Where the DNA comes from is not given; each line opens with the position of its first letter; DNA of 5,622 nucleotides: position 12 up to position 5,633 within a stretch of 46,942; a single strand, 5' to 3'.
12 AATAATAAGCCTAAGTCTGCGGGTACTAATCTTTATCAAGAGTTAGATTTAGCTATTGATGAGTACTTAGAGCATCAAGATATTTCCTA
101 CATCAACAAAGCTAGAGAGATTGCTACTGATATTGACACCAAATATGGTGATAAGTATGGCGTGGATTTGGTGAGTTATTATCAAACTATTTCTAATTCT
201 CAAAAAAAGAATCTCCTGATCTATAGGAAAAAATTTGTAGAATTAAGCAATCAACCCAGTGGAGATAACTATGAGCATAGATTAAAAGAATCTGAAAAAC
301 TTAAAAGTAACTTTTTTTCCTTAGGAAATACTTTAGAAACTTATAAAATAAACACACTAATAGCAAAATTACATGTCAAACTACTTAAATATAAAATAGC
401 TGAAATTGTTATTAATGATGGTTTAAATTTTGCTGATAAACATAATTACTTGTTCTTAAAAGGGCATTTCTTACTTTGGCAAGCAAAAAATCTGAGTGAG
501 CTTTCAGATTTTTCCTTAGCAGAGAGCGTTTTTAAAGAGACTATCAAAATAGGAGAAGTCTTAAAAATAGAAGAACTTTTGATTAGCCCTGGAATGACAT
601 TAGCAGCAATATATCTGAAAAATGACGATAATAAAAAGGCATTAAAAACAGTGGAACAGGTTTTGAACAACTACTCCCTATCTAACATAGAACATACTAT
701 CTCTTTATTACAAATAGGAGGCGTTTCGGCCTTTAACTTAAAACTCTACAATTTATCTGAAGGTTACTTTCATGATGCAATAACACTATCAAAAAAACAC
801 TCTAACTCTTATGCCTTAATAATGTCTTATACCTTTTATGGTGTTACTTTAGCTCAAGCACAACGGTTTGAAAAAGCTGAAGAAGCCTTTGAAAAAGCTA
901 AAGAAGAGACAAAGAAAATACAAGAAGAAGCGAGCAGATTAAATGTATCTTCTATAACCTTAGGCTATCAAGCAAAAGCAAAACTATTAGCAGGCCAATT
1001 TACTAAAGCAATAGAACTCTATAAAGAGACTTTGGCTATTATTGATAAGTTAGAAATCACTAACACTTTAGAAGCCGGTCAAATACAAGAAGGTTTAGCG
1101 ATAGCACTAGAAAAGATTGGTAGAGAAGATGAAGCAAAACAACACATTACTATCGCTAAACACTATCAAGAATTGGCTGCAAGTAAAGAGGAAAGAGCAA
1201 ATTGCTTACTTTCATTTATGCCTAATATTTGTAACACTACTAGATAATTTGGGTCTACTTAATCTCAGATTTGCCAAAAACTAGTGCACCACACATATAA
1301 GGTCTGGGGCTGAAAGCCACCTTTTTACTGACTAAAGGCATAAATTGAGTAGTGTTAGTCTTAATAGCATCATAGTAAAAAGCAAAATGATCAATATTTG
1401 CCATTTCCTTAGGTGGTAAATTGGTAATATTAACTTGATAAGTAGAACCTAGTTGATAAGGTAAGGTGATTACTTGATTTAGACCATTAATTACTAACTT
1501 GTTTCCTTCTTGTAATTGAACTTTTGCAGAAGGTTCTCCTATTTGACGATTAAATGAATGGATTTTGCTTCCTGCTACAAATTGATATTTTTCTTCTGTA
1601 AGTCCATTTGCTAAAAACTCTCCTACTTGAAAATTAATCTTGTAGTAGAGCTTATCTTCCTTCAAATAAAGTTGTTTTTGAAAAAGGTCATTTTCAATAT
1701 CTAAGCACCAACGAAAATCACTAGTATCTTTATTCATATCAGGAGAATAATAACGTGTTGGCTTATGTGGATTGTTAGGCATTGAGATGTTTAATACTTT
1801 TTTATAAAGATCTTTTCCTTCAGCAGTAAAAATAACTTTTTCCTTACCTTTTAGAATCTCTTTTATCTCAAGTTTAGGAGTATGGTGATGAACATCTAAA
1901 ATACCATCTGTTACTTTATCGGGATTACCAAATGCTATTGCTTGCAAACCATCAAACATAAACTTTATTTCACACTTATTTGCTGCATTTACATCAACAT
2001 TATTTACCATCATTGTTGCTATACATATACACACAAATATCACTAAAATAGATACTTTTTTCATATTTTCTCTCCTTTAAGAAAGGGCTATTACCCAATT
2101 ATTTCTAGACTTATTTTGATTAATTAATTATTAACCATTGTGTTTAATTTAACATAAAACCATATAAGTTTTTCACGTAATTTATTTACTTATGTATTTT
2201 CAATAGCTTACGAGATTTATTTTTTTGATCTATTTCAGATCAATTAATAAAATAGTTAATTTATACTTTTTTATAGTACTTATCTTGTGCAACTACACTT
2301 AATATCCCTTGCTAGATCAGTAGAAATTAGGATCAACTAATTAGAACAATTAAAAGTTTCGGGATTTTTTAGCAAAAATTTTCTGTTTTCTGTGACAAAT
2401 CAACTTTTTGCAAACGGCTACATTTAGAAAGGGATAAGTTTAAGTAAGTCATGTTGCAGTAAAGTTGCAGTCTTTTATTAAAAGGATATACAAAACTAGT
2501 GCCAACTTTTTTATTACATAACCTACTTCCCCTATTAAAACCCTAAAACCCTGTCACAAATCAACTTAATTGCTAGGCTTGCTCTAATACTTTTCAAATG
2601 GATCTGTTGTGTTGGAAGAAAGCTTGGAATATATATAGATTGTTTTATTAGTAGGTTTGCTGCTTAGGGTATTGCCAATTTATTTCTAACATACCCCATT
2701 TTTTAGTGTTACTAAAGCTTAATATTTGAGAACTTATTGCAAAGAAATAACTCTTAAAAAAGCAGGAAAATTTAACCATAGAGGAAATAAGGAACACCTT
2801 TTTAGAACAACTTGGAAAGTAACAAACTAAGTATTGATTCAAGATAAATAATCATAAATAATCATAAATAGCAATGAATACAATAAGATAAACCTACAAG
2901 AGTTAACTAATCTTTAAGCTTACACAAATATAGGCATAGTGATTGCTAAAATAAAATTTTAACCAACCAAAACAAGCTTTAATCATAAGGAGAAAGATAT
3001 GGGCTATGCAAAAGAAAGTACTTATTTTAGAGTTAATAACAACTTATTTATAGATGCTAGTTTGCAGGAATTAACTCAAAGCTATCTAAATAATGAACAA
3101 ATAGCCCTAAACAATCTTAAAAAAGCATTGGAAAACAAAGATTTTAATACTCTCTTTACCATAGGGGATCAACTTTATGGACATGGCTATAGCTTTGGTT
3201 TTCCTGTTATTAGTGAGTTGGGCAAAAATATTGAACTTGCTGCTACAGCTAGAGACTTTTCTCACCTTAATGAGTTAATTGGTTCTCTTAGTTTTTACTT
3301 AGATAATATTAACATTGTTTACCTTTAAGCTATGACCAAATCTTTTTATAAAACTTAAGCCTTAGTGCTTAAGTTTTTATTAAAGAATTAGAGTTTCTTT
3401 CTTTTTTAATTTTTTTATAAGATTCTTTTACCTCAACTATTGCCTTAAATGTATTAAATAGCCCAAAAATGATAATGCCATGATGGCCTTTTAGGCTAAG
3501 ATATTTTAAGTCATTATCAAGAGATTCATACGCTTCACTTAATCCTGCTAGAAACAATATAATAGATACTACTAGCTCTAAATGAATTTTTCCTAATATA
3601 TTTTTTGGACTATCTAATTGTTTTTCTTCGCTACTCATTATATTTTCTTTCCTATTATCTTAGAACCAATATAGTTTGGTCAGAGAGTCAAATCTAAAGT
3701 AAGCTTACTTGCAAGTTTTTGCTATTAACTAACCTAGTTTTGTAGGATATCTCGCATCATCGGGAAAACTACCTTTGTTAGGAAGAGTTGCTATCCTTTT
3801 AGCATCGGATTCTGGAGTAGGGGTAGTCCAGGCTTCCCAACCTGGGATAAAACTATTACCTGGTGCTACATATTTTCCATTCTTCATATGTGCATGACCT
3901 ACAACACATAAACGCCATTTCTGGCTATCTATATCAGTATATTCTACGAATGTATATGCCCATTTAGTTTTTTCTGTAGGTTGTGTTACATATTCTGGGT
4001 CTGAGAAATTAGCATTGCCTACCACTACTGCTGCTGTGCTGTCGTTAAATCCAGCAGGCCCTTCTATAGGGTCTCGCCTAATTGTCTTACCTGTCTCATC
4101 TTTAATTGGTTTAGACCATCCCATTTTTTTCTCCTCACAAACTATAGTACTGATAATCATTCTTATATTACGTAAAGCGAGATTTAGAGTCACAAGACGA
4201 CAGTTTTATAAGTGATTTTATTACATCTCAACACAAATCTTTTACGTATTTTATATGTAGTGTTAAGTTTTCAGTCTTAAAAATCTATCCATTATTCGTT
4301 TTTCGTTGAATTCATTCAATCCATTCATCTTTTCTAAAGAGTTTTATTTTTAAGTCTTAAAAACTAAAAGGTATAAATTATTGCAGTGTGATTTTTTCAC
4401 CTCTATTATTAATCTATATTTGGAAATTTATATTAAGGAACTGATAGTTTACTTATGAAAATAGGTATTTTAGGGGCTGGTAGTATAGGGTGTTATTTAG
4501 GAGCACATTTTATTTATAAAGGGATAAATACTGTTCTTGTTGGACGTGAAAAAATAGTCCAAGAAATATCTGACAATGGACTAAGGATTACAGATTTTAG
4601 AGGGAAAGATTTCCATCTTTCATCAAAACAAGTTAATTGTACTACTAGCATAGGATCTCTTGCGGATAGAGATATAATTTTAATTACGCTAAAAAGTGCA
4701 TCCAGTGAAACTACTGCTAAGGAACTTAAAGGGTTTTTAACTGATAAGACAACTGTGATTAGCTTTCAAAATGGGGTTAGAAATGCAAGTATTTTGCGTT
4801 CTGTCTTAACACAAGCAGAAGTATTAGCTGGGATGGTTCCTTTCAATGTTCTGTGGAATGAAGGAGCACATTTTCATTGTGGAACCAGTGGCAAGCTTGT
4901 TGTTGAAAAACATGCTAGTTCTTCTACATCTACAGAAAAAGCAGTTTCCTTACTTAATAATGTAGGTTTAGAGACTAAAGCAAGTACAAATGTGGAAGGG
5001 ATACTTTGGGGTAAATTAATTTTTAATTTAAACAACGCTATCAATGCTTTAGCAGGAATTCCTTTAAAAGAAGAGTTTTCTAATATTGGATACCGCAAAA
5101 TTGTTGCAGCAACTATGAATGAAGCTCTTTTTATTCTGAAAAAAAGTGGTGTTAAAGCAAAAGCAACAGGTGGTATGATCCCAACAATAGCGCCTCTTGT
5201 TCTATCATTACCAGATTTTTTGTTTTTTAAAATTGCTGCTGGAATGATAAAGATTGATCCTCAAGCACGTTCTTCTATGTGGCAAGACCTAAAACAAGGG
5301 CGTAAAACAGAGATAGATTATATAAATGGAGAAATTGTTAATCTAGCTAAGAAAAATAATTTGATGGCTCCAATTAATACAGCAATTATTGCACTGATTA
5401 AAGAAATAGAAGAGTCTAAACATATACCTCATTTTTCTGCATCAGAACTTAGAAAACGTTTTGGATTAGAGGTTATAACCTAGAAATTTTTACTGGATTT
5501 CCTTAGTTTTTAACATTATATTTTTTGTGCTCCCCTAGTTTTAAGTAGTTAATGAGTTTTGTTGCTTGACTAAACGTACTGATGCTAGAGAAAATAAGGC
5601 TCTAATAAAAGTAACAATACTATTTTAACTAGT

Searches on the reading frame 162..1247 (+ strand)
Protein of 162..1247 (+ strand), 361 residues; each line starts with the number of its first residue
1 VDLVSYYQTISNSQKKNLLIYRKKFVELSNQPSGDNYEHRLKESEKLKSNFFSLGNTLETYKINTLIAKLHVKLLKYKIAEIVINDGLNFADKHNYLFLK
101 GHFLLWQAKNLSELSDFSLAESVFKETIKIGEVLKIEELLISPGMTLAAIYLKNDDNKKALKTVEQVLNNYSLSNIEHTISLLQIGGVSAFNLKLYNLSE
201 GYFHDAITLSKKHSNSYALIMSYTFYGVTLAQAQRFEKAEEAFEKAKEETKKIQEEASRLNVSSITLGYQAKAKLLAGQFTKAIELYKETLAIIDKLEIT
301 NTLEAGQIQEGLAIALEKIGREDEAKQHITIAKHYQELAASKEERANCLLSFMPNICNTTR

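Call 10: search_protein_families(library=pfam, proteins=[window:162-1247:+])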
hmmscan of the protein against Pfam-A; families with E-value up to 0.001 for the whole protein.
window:162-1247:+ (361 aa): 9 families
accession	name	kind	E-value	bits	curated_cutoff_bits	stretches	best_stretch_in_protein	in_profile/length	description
PF13424.12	TPR_12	-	1.3e-15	57.7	30.1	2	266-328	5-67/77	Tetratricopeptide repeat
PF07719.23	TPR_2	-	6.2e-10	38.9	27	0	225-248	6-29/34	Tetratricopeptide repeat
PF00515.34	TPR_1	-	3.9e-07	30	27.8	0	227-248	8-29/34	Tetratricopeptide repeat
PF14559.12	TPR_19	-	5.7e-06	27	25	0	275-329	2-48/68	Tetratricopeptide repeat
PF13428.12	TPR_14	-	7.9e-06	26.5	23.5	0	226-247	7-28/44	Tetratricopeptide repeat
PF17874.7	TPR_MalT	-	2.7e-05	24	45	0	218-330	38-146/336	MalT-like TPR region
PF13432.12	TPR_16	-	0.00011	23.1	32.7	0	225-249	36-60/65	Tetratricopeptide repeat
PF13374.12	TPR_10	-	0.0003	21.2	27.5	0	227-248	9-30/42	Tetratricopeptide repeat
PF13176.12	TPR_7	-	0.00093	19.6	27.9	0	277-293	12-28/36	Tetratricopeptide repeat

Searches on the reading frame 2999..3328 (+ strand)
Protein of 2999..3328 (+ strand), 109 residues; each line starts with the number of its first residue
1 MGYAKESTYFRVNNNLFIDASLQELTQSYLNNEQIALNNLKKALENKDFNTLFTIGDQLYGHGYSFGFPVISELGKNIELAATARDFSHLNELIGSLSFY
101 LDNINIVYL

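Call 12: search_protein_families(library=pfam, proteins=[window:2999-3328:+])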
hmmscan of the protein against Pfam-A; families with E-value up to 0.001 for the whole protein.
window:2999-3328:+ (109 aa): 1 family
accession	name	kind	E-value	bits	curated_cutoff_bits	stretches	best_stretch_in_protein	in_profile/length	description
PF01627.28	Hpt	-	0.00084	20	24.6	1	25-92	2-76/84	Hpt domain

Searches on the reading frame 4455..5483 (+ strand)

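Call 10: search_protein_families(library=pfam, proteins=[window:4455-5483:+])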
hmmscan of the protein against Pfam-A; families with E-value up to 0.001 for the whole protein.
window:4455-5483:+ (342 aa): 3 families
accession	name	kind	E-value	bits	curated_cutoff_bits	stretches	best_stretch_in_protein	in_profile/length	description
PF02558.23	ApbA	-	1.5e-27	96.5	22.2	1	3-153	1-148/150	Ketopantoate reductase PanE/ApbA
PF08546.17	ApbA_C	-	1.9e-25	90.1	22.7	1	179-319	1-125/125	Ketopantoate reductase PanE/ApbA C terminal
PF01210.29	NAD_Gly3P_dh_N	-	1.7e-06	28.5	23.1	1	2-115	1-113/158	NAD-dependent glycerol-3-phosphate dehydrogenase N-terminus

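Call 15: search_protein_families(library=ncbifam, proteins=[window:4455-5483:+], max_evalue=0.00001)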
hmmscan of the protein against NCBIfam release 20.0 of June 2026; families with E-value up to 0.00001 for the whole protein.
window:4455-5483:+ (342 aa): 18 families
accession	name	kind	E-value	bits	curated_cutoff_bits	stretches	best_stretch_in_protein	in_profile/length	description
NF006083.0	PRK08229.1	equivalog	4.2e-121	404.1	371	1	2-335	4-333/341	2-dehydropantoate 2-reductase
TIGR00745.1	apbA_panE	subfamily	2e-63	214.5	141.35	1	2-321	1-304/305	2-dehydropantoate 2-reductase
NF005091.0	PRK06522.2-2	equivalog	3.5e-40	138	252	2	1-233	2-228/302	2-dehydropantoate 2-reductase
NF005092.1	PRK06522.2-3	equivalog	6.7e-37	127.2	500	1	1-319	1-295/296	2-dehydropantoate 2-reductase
NF005089.0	PRK06522.1-4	subfamily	4e-33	115.2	223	2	1-108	1-104/326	2-dehydropantoate 2-reductase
NF005088.0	PRK06522.1-2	subfamily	8.7e-31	107.2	371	2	1-234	1-233/308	2-dehydropantoate 2-reductase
NF005094.0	PRK06522.2-5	equivalog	1.3e-26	93.7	382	1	1-318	1-301/307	2-dehydropantoate 2-reductase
NF005093.0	PRK06522.2-4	equivalog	1.9e-25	89.9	308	2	1-229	4-228/304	2-dehydropantoate 2-reductase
NF004887.0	PRK06249.1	equivalog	3e-24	85.8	360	1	1-322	6-314/316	putative 2-dehydropantoate 2-reductase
NF005087.0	PRK06522.1-1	equivalog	3.5e-23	82.1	351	2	264-321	234-291/296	2-dehydropantoate 2-reductase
NF009543.0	PRK12921.1-5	equivalog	5e-19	68.6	339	1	1-317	1-301/305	oxidoreductase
NF004311.0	PRK05708.1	equivalog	4.4e-16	58.6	378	2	2-237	4-232/305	putative 2-dehydropantoate 2-reductase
NF009541.0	PRK12921.1-1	equivalog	1.4e-13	50.8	338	1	2-315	7-289/297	oxidoreductase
NF005090.0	PRK06522.2-1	equivalog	5.7e-10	38.9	496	0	1-230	3-226/296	2-dehydropantoate 2-reductase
NF009542.0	PRK12921.1-4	equivalog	1.7e-09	37.4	288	0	1-200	2-182/286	oxidoreductase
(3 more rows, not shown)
